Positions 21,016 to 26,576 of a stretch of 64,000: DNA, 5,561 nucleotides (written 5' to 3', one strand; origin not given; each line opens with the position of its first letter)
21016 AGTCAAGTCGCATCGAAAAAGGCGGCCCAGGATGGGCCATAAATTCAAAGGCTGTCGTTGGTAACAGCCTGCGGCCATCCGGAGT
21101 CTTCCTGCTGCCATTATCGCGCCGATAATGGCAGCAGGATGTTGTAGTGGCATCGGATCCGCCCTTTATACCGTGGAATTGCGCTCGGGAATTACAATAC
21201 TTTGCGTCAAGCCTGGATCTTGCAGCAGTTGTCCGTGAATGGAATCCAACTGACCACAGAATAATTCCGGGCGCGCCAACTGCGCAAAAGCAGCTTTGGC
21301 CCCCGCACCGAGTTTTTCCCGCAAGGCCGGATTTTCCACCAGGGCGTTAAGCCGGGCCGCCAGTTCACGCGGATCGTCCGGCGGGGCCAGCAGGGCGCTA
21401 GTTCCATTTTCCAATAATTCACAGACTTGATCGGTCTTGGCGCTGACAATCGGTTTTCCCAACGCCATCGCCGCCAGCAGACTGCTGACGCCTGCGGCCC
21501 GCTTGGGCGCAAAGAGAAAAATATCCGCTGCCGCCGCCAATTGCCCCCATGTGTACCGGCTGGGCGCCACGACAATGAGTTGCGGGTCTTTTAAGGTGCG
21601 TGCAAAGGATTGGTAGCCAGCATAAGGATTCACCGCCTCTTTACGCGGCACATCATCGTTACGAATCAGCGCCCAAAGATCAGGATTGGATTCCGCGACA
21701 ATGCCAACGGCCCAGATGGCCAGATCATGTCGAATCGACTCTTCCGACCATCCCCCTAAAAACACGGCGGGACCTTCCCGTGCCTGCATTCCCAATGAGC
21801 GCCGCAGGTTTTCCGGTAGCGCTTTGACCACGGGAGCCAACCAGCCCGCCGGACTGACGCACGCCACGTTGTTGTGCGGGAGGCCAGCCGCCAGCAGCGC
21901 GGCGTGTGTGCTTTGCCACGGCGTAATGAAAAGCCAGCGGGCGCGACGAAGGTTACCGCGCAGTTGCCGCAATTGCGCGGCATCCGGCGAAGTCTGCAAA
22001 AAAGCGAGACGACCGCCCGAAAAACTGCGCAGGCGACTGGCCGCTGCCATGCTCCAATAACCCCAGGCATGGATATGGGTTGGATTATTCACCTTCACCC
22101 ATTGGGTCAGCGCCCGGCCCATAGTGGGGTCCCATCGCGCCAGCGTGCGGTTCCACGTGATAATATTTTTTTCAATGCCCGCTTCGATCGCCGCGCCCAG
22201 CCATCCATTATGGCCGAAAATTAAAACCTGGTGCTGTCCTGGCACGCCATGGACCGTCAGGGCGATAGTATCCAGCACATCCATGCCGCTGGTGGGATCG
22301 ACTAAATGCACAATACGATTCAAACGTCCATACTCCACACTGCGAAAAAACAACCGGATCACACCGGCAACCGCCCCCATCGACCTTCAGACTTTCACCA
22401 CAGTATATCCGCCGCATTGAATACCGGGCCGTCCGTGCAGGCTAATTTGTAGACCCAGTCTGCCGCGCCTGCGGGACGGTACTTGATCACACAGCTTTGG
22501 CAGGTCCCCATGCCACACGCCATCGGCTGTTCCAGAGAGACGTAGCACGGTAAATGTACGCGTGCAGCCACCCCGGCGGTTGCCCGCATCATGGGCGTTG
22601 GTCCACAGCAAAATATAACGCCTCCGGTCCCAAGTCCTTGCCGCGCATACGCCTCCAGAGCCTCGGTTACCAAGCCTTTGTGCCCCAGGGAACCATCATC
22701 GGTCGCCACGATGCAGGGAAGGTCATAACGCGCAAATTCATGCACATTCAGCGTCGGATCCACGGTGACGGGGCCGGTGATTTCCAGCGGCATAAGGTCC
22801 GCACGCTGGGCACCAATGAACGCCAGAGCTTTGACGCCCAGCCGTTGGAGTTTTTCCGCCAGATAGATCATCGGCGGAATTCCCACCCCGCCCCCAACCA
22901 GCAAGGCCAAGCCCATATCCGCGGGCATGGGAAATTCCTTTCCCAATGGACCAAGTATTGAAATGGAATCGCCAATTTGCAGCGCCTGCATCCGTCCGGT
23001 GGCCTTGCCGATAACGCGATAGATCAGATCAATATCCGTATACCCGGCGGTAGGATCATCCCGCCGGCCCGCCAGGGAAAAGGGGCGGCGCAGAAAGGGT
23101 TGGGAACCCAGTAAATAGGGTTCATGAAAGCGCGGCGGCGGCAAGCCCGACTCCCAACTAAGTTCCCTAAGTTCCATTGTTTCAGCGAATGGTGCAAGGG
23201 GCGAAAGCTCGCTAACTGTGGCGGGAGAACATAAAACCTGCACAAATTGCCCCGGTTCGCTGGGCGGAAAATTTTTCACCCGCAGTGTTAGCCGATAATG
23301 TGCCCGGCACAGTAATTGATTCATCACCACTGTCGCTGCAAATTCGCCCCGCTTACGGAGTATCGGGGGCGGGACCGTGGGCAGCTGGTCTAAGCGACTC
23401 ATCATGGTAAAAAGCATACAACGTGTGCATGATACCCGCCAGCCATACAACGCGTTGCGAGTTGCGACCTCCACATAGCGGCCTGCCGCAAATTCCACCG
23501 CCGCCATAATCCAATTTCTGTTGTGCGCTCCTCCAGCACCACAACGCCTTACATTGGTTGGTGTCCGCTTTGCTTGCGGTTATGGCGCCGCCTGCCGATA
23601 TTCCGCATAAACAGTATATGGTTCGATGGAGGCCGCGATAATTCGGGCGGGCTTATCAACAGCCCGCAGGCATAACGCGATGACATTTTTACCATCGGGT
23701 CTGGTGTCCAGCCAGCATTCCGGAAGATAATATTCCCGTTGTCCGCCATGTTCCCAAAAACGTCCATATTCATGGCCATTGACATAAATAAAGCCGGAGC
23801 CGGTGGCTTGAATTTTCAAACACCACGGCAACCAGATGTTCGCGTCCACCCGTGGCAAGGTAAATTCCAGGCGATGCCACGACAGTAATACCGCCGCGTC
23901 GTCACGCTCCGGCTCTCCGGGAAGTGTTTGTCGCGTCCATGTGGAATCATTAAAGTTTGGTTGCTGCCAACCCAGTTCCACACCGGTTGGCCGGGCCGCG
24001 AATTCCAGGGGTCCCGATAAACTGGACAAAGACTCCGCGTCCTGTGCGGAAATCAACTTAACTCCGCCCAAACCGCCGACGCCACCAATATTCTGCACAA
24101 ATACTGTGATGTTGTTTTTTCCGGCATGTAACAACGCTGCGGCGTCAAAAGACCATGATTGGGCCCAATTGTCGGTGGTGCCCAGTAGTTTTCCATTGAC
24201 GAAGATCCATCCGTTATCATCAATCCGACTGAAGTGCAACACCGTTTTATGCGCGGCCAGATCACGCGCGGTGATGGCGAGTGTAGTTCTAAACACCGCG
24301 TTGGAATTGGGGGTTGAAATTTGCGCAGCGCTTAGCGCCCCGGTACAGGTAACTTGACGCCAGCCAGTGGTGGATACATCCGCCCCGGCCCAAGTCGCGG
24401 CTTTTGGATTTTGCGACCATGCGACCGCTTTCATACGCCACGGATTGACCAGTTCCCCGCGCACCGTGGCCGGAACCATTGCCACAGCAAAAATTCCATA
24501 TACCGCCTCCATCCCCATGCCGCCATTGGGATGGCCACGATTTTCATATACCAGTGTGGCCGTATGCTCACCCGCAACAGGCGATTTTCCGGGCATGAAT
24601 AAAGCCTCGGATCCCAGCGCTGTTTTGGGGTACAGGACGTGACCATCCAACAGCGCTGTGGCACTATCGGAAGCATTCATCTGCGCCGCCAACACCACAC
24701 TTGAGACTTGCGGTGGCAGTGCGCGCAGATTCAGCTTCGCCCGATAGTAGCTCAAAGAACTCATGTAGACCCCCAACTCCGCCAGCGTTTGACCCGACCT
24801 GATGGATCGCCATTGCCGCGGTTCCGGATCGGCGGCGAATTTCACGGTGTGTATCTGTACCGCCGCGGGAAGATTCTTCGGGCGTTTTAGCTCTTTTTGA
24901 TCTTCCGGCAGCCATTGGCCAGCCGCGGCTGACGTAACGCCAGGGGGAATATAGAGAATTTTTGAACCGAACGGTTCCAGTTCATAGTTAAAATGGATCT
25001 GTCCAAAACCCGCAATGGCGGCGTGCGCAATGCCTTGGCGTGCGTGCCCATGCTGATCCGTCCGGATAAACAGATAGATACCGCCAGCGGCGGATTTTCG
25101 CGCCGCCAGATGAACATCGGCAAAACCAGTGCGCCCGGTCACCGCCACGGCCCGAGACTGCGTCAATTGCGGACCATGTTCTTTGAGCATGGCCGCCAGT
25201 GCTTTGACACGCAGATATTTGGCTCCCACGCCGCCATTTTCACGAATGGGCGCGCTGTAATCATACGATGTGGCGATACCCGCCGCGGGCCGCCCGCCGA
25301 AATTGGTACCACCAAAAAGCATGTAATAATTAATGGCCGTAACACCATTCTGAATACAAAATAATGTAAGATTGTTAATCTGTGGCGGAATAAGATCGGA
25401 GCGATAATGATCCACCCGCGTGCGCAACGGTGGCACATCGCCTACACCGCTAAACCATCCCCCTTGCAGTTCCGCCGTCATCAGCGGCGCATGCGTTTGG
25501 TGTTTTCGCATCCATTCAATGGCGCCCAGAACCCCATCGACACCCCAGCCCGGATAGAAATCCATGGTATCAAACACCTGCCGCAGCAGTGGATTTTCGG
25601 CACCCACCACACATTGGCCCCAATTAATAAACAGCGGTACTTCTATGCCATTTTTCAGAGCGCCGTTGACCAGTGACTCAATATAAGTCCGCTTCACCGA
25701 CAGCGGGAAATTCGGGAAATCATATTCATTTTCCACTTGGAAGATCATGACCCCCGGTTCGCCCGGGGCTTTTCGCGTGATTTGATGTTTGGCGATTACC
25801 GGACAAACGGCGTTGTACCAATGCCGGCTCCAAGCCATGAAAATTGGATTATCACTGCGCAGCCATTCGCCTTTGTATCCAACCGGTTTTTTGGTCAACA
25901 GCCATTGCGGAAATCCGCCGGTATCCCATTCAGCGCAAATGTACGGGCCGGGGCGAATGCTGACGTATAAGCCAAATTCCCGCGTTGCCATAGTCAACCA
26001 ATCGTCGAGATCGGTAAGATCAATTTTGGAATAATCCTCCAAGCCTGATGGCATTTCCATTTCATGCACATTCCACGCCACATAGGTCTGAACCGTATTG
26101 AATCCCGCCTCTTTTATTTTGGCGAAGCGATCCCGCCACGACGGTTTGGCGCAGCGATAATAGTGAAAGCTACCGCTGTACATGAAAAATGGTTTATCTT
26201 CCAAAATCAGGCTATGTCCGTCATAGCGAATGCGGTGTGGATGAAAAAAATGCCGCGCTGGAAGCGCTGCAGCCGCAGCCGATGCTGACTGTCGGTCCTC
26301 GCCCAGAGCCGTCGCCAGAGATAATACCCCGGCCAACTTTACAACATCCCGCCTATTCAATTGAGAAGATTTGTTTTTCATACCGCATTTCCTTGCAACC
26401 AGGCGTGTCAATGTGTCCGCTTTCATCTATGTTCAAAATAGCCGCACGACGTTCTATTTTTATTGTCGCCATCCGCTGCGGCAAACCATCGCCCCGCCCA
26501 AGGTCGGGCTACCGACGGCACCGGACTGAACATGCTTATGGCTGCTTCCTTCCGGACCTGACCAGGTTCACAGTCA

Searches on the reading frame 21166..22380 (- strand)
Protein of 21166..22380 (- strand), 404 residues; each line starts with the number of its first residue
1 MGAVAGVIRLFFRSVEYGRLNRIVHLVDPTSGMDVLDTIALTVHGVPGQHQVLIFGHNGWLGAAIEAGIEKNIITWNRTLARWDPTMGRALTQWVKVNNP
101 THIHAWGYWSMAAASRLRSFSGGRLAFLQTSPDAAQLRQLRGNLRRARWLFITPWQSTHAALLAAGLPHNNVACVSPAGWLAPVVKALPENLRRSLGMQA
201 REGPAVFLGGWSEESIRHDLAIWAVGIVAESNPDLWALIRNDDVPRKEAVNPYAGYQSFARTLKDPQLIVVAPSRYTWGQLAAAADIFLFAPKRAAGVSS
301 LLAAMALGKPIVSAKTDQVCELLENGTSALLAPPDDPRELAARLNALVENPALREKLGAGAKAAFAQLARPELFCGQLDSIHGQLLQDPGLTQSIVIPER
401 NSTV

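Call 81: search_protein_families(library=pfam, proteins=[window:21166-22380:-], max_evalue=0.00001)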
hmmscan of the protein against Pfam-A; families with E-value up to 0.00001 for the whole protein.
window:21166-22380:- (404 aa): 2 families
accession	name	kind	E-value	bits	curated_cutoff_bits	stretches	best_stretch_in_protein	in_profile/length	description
PF00534.26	Glycos_transf_1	-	6.8e-11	42.4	26.4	1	281-362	89-170/172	Glycosyl transferases group 1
PF13692.12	Glyco_trans_1_4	-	2.5e-10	41.2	27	1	278-350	70-142/142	Glycosyl transferases group 1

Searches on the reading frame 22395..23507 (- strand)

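Call 81: search_protein_families(library=pfam, proteins=[window:22395-23507:-], max_evalue=0.00001)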
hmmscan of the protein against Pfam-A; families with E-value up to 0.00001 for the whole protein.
window:22395-23507:- (370 aa): 1 family
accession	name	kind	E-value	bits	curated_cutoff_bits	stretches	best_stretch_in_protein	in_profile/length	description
PF10418.14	DHODB_Fe-S_bind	-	9.5e-13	48.1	23.9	1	326-368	1-40/41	Iron-sulfur cluster binding domain of dihydroorotate dehydrogenase B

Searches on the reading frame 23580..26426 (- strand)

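Call 81: search_protein_families(library=pfam, proteins=[window:23580-26426:-], max_evalue=0.00001)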
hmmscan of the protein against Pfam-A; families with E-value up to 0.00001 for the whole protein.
window:23580-26426:- (948 aa): 5 families
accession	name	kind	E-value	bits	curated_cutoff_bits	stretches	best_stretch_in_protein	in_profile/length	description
PF01301.25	Glyco_hydro_35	-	5.7e-68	230.3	27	1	72-412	1-317/319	Glycosyl hydrolases family 35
PF21467.3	BetaGal_gal-bd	-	7.9e-16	58.4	27.3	1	849-908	2-59/62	Beta-galactosidase, galactose-binding domain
PF13364.12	BetaGal_ABD2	-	2.4e-09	38.3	23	0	819-923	6-109/112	Beta-galactosidase second all-beta domain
PF02837.24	Glyco_hydro_2_N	-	5.9e-09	36.5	28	1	689-778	46-134/169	Glycosyl hydrolases family 2, sugar binding domain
PF22666.2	Glyco_hydro_2_N2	-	6.6e-09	36.5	27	1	707-777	47-117/167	Glycosyl hydrolase 2 galactose-binding domain-like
